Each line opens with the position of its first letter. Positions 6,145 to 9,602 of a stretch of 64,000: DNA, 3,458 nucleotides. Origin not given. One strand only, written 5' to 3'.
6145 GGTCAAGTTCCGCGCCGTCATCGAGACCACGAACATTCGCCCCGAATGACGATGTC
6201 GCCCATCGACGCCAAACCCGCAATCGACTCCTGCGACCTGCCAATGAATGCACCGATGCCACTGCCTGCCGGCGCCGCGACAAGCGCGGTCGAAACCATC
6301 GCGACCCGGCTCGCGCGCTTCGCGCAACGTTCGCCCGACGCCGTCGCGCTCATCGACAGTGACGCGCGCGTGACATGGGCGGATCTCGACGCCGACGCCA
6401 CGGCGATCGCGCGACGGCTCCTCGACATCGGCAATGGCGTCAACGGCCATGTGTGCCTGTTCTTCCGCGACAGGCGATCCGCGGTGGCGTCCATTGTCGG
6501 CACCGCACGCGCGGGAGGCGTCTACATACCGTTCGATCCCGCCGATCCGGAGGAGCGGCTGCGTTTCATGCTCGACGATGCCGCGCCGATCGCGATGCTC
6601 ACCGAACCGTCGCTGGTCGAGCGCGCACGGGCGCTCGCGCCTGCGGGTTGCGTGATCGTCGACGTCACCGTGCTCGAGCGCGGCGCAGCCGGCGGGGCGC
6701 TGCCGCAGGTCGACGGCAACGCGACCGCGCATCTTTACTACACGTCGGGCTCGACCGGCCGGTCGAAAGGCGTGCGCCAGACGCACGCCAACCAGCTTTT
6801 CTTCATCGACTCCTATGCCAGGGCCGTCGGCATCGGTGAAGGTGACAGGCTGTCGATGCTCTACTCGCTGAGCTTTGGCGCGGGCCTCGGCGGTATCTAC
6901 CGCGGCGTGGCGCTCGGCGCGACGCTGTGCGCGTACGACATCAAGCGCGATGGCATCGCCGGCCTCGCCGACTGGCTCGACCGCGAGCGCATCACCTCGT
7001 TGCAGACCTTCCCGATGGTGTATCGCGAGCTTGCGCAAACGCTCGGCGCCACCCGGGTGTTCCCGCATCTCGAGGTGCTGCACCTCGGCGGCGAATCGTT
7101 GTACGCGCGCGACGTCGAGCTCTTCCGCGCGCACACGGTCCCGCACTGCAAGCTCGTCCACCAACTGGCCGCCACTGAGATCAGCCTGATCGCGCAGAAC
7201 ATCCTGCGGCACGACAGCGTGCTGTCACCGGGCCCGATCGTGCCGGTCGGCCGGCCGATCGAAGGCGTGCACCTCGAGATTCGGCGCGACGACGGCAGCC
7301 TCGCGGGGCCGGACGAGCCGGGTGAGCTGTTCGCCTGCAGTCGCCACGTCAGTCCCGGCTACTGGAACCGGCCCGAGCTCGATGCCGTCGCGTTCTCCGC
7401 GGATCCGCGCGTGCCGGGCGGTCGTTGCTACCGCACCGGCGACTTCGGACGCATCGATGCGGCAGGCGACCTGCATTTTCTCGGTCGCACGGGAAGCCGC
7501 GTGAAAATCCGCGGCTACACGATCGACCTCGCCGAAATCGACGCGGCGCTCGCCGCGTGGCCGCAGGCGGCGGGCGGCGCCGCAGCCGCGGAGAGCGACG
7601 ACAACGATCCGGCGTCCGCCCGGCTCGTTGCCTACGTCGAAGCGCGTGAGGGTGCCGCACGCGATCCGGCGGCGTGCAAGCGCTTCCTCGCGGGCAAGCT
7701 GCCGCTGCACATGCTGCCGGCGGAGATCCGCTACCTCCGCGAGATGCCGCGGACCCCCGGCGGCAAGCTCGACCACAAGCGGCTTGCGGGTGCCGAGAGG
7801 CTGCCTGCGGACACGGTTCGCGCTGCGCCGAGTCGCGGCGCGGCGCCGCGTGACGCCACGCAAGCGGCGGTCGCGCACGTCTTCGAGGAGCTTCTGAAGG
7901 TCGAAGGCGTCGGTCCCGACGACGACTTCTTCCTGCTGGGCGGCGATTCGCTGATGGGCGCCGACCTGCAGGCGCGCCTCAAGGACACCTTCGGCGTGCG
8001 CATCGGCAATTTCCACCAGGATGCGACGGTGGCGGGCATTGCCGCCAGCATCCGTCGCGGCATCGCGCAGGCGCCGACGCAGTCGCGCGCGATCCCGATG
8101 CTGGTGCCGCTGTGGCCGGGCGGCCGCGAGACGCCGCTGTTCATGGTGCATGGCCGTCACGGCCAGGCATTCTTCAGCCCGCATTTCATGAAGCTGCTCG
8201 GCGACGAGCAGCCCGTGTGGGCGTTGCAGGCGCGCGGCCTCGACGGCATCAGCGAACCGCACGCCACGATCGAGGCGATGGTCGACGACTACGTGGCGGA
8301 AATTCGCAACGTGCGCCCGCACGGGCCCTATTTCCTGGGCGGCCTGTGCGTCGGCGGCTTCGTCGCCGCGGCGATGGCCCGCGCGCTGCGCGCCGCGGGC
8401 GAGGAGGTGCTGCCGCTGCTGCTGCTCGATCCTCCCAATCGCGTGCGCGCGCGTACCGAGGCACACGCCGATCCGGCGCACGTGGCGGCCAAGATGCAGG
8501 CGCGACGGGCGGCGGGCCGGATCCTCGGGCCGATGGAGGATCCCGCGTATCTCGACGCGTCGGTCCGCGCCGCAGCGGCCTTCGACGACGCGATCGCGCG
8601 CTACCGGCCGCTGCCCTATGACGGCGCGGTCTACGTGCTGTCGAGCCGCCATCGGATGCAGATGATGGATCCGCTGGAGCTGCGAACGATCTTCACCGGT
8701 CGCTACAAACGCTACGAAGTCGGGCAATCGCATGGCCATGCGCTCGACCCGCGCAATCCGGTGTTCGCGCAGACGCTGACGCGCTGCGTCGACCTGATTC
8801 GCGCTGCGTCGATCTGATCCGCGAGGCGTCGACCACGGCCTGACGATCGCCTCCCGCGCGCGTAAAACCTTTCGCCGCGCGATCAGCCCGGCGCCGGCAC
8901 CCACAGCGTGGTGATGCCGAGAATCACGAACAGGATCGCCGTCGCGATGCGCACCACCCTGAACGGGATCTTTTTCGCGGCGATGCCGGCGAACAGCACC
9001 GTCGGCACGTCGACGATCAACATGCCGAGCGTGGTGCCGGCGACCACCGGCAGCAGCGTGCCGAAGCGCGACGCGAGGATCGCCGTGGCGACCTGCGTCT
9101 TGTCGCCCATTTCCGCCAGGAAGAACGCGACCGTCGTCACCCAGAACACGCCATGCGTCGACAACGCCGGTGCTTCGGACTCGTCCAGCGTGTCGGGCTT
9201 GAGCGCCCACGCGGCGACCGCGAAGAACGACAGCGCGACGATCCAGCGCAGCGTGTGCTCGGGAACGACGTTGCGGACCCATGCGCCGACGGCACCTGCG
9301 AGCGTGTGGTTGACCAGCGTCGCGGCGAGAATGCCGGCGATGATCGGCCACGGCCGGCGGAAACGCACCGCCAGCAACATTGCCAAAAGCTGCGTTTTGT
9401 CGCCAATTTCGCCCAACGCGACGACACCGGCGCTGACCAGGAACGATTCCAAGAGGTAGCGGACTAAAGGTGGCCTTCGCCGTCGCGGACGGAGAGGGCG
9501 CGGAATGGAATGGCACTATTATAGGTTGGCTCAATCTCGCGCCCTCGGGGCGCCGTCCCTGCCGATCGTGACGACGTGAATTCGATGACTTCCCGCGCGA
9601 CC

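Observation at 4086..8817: Two Bug-family periplasmic binders translationally coupled to an orphan A-T-TE NRPS-like enzyme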

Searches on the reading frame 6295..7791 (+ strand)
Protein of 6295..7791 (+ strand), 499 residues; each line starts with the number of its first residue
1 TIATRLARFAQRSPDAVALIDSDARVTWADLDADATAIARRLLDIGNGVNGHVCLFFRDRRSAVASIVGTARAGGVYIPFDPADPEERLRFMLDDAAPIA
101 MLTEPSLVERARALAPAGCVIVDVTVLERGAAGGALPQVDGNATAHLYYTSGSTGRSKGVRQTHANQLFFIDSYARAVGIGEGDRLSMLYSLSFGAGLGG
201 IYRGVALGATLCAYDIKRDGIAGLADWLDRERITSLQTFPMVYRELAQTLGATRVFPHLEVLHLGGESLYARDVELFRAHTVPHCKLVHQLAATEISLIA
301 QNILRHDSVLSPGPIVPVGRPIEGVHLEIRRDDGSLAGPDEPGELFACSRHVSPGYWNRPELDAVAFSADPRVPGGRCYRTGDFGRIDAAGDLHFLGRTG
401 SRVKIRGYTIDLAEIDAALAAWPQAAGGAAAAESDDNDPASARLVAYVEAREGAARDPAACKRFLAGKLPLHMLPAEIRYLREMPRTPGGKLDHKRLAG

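Call 63: search_solved_structures(query=window:6295-7791:+, max_evalue=1e-30, show_alignments=1)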
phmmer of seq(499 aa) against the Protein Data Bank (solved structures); distinct sequences matched with E-value up to 1e-30: 50.
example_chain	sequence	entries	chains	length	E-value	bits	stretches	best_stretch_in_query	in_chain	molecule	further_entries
6mfy_A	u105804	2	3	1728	1.7e-87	297.2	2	10-497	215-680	Linear gramicidin synthase subunit A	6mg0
9be3_A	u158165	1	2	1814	2.1e-87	297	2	10-497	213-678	Linear gramicidin synthase subunit A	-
9meh_A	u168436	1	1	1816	2.1e-87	297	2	10-497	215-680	Linear gramicidin synthase subunit A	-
9be4_A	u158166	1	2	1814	2.1e-87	297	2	10-497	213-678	Linear gramicidin synthase subunit A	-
6mfz_A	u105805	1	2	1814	2.1e-87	296.9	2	10-497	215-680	Linear gramicidin synthase subunit A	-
8xjz_C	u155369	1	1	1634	6.5e-63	216.2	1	10-495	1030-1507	Peptide synthetase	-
9bfd_A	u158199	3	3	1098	5.3e-55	190.1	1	10-497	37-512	Tyrocidine synthase 1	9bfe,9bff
4d4g_A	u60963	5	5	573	1.2e-52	182.3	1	10-497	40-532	APNAA1 | APNA A1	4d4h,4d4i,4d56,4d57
5u89_A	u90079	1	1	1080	2.2e-51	178.1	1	8-497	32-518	Amino acid adenylation domain protein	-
6p1j_A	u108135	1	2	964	5.2e-50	173.6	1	10-497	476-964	Txo2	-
2vsq_A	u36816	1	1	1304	5.6e-50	173.5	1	11-495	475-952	SURFACTIN SYNTHETASE SUBUNIT 3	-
5n9w_A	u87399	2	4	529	2.8e-48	167.9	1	4-497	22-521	Adenylation domain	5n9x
1amu_A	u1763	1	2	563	3.6e-46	160.9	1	11-497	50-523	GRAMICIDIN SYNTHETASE 1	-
8www_A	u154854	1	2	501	5.6e-46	160.3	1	8-497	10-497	Carrier domain-containing protein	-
8jbr_A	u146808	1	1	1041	1.3e-45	159.1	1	10-497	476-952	McyA protein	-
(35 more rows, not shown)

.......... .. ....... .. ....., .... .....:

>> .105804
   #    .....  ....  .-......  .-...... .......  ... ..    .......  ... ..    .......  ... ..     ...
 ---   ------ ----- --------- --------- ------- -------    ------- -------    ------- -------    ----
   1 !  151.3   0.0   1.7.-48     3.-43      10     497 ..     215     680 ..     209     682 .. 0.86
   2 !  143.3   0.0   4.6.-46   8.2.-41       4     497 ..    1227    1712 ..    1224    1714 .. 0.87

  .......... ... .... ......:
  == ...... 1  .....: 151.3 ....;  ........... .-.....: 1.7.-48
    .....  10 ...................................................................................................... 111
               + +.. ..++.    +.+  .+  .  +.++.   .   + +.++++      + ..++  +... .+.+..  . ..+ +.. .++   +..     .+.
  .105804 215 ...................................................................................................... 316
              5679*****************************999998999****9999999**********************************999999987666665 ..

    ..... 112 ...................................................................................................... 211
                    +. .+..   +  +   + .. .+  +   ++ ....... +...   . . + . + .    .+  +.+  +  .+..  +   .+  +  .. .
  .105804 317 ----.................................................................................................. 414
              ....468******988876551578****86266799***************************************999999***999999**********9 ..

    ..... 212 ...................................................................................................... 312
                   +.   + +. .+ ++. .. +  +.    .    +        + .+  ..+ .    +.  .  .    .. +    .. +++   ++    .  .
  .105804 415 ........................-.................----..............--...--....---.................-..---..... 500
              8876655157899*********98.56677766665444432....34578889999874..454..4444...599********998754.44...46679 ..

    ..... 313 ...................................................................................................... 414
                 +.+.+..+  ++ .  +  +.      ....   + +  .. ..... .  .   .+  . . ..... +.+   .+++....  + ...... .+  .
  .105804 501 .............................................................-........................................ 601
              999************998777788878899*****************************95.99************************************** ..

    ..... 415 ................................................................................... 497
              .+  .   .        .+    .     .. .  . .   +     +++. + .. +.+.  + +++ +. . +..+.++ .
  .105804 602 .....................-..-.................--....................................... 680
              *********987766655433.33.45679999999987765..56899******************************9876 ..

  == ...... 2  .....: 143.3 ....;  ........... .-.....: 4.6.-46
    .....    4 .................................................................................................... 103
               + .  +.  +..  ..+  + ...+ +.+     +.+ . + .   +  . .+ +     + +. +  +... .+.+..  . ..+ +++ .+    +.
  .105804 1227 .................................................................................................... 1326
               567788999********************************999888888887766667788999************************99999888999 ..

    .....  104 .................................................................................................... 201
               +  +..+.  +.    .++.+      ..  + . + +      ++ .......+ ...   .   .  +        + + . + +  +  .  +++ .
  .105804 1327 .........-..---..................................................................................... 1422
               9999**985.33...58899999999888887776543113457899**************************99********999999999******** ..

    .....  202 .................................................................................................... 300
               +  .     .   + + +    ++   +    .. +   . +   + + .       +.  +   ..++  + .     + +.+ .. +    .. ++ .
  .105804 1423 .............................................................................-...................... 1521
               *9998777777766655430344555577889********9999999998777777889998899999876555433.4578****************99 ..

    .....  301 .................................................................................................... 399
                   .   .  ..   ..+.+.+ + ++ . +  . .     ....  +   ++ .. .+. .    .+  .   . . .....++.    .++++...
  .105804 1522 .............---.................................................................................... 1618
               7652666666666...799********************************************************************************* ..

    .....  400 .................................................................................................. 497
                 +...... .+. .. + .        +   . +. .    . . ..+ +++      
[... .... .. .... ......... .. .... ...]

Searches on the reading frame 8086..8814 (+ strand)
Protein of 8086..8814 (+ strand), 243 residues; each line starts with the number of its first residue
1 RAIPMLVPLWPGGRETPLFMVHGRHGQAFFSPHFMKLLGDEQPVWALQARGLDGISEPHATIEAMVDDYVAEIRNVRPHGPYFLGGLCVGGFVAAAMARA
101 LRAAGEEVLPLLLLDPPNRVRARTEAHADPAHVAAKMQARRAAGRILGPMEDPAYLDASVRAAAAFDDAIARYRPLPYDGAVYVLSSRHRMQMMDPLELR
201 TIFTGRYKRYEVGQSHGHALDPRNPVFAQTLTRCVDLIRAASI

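Call 26: search_solved_structures(query=window:8086-8814:+, max_evalue=1, show_alignments=4)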
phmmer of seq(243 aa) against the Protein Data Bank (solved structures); distinct sequences matched with E-value up to 1: 32.
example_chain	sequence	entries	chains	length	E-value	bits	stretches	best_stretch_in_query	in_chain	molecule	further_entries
7dxo_A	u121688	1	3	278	7.3e-21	78.3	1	3-129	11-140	Non-ribosomal peptide synthetase 4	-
7crn_A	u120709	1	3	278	8.7e-21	78.1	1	3-129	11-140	Non-ribosomal peptide synthetase 4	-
4zxh_A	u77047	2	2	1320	5.1e-15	59.2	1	6-133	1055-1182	ABBFA_003403 | Tyrocidine synthetase 3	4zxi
7r0x_A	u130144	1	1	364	6.1e-12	49.1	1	18-117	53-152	Polyketide synthase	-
3tej_A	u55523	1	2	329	1.4e-10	44.7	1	6-195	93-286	Enterobactin synthase component F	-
2roq_A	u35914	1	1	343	1.4e-10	44.6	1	6-196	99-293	Enterobactin synthetase component F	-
5ja1_A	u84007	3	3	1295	1.5e-09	41.3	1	6-184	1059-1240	Enterobactin synthase component F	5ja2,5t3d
3ils_A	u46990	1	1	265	1.7e-09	41.1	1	16-158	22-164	Aflatoxin biosynthesis polyketide synthase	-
6ojc_A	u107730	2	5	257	3.7e-09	40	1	19-122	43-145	NocB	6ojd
9f7b_A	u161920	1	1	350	6.1e-09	39.3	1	8-118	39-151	3-hydroxyacyl-[acyl-carrier-protein] dehydratase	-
8cg4_A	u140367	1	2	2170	3.2e-08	36.9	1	17-156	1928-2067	Norsolorinic acid synthase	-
4uhh_A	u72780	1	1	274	0.00012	25.3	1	16-134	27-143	ESTERASE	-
4uhc_A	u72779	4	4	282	0.00012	25.2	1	16-134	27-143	ESTERASE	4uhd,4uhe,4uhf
2cb9_A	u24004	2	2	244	0.00017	24.8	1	63-123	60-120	FENGYCIN SYNTHETASE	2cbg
8tqv_A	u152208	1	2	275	0.00074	22.6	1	13-116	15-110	Polyketide synthase Pks13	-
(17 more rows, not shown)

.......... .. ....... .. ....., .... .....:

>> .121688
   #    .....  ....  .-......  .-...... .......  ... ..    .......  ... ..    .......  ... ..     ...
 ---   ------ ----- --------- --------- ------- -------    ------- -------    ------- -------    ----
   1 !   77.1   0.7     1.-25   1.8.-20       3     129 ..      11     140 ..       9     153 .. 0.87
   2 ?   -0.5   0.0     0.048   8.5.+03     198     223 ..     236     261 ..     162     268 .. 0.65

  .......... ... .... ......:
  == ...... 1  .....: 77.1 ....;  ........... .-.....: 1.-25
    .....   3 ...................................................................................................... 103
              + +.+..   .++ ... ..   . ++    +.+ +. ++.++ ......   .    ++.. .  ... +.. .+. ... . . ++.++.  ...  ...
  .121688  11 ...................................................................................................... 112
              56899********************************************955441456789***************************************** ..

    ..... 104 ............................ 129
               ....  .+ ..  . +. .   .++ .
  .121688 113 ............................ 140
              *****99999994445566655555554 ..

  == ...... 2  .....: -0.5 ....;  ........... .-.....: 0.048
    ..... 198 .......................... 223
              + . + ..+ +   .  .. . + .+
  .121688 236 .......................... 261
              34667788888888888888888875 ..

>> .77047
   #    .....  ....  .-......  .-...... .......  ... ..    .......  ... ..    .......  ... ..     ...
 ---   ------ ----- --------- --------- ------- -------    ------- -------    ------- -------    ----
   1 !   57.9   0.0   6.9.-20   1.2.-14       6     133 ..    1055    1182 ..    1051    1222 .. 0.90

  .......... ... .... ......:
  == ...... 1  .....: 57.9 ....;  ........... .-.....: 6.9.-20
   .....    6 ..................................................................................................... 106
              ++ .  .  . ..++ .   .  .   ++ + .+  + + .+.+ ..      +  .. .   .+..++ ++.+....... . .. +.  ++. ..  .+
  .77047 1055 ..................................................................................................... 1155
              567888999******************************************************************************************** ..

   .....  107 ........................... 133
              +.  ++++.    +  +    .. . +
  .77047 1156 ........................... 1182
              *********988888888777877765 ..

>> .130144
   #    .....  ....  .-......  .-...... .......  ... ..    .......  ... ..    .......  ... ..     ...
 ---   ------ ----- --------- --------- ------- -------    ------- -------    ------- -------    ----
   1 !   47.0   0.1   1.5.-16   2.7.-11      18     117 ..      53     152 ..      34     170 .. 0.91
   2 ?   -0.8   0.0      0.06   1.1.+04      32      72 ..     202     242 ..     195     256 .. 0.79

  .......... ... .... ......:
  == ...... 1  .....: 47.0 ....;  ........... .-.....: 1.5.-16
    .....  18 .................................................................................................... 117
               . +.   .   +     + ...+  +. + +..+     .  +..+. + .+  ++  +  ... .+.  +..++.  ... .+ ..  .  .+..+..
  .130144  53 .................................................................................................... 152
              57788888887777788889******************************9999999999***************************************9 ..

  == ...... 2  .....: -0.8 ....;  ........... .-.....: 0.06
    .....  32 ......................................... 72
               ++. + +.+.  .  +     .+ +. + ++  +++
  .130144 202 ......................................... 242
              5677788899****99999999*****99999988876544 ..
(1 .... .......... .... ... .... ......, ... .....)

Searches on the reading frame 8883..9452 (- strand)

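Call 6: search_protein_families(library=pfam, proteins=[window:8883-9452:-], max_evalue=0.01)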
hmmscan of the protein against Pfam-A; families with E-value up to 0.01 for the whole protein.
window:8883-9452:- (189 aa): 1 family
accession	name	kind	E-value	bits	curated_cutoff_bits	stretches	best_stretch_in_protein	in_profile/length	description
PF01169.24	GDT1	-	2e-42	143.8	27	2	7-80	3-75/75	Divalent cation/proton antiporter GDT1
